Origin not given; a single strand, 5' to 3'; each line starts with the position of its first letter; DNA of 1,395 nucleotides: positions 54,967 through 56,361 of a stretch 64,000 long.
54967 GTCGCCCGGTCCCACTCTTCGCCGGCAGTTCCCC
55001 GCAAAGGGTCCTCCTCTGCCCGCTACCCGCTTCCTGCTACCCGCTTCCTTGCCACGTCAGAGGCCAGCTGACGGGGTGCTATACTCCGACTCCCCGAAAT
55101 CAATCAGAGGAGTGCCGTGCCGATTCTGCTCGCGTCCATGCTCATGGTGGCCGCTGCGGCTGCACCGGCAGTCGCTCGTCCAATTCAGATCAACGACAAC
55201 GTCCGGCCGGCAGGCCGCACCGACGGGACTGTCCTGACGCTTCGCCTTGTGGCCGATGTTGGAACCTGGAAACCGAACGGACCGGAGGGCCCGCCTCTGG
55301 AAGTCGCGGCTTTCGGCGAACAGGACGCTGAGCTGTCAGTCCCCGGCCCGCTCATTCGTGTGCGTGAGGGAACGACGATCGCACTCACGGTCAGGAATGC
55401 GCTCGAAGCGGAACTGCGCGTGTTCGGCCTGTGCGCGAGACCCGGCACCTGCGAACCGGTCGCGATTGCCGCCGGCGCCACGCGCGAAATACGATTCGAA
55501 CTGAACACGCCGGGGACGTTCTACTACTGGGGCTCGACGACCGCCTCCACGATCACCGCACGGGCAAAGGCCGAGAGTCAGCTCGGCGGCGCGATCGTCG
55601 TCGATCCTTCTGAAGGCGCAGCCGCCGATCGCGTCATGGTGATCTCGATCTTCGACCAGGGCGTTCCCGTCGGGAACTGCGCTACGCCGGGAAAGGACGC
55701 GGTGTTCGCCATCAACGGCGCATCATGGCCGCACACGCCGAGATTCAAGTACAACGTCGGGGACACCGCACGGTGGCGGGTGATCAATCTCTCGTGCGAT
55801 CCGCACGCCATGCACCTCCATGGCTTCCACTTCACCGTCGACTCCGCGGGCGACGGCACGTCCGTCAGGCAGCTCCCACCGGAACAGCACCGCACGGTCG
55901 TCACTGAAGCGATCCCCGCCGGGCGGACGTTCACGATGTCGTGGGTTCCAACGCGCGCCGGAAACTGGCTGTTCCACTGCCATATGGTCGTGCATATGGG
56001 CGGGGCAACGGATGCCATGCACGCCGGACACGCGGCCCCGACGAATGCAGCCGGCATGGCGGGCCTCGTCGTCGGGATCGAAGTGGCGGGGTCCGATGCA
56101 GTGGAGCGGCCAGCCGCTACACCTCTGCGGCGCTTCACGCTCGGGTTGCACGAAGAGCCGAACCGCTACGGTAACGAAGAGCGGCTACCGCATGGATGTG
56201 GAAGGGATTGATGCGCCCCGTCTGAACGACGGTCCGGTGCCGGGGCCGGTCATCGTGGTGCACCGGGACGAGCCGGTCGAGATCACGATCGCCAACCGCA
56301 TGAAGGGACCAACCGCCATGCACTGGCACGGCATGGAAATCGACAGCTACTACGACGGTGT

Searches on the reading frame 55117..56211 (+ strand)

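Call 66: search_protein_families(library=pfam, proteins=[window:55117-56211:+], max_evalue=0.001)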
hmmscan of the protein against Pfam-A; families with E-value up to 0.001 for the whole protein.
window:55117-56211:+ (364 aa): 2 families
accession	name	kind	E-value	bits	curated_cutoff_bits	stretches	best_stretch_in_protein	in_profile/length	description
PF07731.20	Cu-oxidase_2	-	1.4e-16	60.9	20.4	1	196-295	20-124/137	Multicopper oxidase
PF07732.21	Cu-oxidase_3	-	2.8e-13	50.4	21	2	74-164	23-116/119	Multicopper oxidase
